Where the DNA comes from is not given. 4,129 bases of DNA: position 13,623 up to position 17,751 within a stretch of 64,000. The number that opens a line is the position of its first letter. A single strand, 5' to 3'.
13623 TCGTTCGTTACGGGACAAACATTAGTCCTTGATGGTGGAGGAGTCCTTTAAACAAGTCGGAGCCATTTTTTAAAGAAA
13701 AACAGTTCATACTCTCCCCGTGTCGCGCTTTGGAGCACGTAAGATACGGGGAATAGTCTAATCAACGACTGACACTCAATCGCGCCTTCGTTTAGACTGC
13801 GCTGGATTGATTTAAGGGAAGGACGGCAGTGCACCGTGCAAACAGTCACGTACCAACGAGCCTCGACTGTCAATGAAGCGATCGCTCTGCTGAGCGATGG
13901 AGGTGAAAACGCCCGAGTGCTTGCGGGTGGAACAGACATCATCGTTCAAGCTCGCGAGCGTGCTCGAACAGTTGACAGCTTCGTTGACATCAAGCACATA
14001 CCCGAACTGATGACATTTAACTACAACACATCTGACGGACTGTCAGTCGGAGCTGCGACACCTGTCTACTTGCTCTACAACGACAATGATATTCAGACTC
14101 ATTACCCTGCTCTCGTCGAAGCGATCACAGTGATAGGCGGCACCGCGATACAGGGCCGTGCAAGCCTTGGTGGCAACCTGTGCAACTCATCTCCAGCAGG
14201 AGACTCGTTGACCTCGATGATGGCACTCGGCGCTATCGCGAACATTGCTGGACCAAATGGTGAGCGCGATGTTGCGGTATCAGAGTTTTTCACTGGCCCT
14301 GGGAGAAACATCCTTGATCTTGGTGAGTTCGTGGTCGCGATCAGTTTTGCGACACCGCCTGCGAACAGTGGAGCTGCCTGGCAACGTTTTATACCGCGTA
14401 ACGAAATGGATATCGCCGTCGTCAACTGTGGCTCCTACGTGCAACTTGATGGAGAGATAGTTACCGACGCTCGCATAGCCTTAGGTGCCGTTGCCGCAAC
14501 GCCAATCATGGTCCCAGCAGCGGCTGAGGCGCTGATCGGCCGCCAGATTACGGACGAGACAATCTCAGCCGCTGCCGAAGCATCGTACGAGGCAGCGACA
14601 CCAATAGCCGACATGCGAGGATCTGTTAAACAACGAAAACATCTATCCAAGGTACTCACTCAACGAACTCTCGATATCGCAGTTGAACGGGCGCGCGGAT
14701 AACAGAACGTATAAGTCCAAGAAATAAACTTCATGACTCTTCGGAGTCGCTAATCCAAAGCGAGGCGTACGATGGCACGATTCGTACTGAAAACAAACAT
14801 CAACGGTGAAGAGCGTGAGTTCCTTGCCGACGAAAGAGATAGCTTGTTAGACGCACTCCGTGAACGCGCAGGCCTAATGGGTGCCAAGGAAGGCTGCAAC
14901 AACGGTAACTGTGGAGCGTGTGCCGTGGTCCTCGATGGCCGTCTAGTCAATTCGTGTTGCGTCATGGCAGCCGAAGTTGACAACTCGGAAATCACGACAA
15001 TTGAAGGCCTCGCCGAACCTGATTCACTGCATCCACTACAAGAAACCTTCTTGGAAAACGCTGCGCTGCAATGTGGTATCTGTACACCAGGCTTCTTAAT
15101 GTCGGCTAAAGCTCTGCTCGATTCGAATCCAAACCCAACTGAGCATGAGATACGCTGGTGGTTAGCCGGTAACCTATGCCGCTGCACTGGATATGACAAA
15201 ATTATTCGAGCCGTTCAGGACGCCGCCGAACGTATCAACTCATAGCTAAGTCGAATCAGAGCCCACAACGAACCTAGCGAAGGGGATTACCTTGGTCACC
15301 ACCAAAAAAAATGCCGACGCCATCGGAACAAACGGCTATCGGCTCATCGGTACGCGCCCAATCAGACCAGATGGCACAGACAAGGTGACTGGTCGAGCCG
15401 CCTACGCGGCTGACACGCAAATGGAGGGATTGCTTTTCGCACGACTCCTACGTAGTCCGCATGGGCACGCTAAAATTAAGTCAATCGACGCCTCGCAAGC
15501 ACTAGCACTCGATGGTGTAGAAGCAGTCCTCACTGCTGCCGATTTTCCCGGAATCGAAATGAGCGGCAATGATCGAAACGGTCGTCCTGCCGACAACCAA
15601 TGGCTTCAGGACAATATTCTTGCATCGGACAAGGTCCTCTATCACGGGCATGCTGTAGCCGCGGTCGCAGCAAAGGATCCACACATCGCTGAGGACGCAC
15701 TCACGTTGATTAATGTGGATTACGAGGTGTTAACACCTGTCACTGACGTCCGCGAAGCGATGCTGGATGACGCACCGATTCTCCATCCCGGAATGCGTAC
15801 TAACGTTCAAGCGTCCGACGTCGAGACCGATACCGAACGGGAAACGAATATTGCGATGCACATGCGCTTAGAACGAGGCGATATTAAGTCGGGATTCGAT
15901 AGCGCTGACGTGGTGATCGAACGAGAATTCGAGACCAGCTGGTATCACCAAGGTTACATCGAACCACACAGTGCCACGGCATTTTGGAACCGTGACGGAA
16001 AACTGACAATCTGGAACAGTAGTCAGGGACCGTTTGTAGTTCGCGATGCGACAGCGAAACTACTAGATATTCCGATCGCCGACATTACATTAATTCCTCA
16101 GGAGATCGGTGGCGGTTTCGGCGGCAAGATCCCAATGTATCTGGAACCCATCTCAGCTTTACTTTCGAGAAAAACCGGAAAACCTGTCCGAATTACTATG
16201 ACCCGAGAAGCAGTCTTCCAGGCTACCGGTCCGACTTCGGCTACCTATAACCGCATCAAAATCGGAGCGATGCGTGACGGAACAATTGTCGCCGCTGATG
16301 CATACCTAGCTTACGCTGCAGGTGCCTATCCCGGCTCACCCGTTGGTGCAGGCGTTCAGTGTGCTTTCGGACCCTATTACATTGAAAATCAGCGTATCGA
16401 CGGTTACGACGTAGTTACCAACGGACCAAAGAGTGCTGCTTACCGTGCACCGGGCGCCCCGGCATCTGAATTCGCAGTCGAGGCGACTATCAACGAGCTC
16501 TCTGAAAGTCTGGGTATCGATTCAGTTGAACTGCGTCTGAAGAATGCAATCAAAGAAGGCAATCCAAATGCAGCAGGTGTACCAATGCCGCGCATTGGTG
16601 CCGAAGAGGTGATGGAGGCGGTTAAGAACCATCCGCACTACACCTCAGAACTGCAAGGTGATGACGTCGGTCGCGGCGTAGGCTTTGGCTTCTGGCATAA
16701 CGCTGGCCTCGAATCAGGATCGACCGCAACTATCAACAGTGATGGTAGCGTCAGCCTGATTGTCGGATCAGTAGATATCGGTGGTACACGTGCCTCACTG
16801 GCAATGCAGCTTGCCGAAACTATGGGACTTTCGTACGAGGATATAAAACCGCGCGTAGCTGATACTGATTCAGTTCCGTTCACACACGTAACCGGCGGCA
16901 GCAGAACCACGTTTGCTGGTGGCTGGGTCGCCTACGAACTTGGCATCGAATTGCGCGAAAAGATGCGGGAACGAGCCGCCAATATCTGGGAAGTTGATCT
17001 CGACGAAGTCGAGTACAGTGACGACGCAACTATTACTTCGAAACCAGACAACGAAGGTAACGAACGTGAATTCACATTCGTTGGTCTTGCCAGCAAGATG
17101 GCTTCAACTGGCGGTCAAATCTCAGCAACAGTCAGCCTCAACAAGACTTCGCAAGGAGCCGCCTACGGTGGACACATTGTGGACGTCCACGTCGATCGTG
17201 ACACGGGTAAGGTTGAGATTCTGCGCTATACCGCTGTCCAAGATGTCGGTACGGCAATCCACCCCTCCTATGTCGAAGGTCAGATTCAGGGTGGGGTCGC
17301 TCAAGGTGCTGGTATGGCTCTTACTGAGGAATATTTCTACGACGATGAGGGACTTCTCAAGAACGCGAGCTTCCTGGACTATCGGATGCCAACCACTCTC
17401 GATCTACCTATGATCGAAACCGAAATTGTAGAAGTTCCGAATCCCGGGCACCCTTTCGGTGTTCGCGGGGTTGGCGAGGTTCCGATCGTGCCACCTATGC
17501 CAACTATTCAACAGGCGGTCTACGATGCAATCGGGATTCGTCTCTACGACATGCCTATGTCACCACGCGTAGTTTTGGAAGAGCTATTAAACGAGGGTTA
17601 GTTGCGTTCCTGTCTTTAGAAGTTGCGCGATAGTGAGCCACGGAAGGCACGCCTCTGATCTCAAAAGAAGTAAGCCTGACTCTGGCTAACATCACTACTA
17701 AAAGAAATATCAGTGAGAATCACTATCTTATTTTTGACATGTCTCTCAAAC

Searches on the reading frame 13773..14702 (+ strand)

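Call 47: search_protein_families(library=pfam, proteins=[window:13773-14702:+], max_evalue=0.001)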
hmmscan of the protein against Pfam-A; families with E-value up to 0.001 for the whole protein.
window:13773-14702:+ (309 aa): 2 families
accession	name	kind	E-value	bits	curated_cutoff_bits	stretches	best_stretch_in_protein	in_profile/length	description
PF00941.27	FAD_binding_5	-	1.8e-40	138.9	27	1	25-192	3-167/170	FAD binding domain in molybdopterin dehydrogenase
PF03450.22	CO_deh_flav_C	-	4.7e-25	88.1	25.5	1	207-300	6-99/102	CO dehydrogenase flavoprotein C-terminal domain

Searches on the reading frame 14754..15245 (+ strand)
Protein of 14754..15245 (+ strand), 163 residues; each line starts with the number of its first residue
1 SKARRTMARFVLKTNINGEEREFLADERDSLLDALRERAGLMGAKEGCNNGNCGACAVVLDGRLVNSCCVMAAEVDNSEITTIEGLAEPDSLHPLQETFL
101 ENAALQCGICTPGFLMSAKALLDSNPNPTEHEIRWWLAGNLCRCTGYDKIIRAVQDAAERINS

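Call 48: search_protein_families(library=pfam, proteins=[window:14754-15245:+], max_evalue=0.001)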
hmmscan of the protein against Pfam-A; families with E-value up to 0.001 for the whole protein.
window:14754-15245:+ (163 aa): 3 families
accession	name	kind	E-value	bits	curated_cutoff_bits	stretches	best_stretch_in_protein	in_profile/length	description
PF01799.25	Fer2_2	-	2.4e-32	111.3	30.3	1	82-155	1-75/75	[2Fe-2S] binding domain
PF00111.32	Fer2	-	4e-10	39.9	21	1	15-73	2-57/77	2Fe-2S iron-sulfur cluster binding domain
PF13085.11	Fer2_3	-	2e-05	25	27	1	44-86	48-89/107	2Fe-2S iron-sulfur cluster binding domain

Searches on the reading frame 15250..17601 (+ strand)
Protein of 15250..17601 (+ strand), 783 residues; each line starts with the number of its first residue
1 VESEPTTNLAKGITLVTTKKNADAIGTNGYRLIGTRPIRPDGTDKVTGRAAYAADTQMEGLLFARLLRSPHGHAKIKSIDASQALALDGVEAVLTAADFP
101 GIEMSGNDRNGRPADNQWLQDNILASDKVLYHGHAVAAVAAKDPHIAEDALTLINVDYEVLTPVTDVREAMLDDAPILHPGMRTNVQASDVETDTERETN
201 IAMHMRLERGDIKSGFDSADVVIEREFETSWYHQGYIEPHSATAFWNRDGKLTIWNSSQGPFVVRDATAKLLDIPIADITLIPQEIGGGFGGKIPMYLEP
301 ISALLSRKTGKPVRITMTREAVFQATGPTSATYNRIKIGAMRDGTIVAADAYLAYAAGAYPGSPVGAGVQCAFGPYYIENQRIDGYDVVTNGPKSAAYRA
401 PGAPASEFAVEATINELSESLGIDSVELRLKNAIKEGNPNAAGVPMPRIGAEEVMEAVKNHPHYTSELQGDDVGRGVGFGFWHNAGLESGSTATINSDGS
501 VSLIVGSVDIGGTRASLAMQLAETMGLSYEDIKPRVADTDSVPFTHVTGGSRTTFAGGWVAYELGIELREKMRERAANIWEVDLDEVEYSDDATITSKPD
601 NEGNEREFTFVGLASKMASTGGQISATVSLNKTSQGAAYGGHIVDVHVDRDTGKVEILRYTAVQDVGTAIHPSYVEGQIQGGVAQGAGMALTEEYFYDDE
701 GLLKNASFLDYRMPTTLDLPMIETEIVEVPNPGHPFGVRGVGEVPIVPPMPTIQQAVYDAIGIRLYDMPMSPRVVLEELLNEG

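Call 48: search_protein_families(library=pfam, proteins=[window:15250-17601:+], max_evalue=0.001)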
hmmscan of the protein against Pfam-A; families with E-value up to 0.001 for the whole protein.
window:15250-17601:+ (783 aa): 3 families
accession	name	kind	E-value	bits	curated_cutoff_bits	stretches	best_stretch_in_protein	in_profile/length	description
PF02738.23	MoCoBD_1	-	1.4e-66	224.5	27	1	197-433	5-244/244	Molybdopterin cofactor-binding domain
PF20256.3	MoCoBD_2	-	8.6e-61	206.3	27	1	476-720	35-283/283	Molybdopterin cofactor-binding domain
PF01315.27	Ald_Xan_dh_C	-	4.8e-29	101.3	31.3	1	47-161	1-109/110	Aldehyde oxidase and xanthine dehydrogenase, a/b hammerhead domain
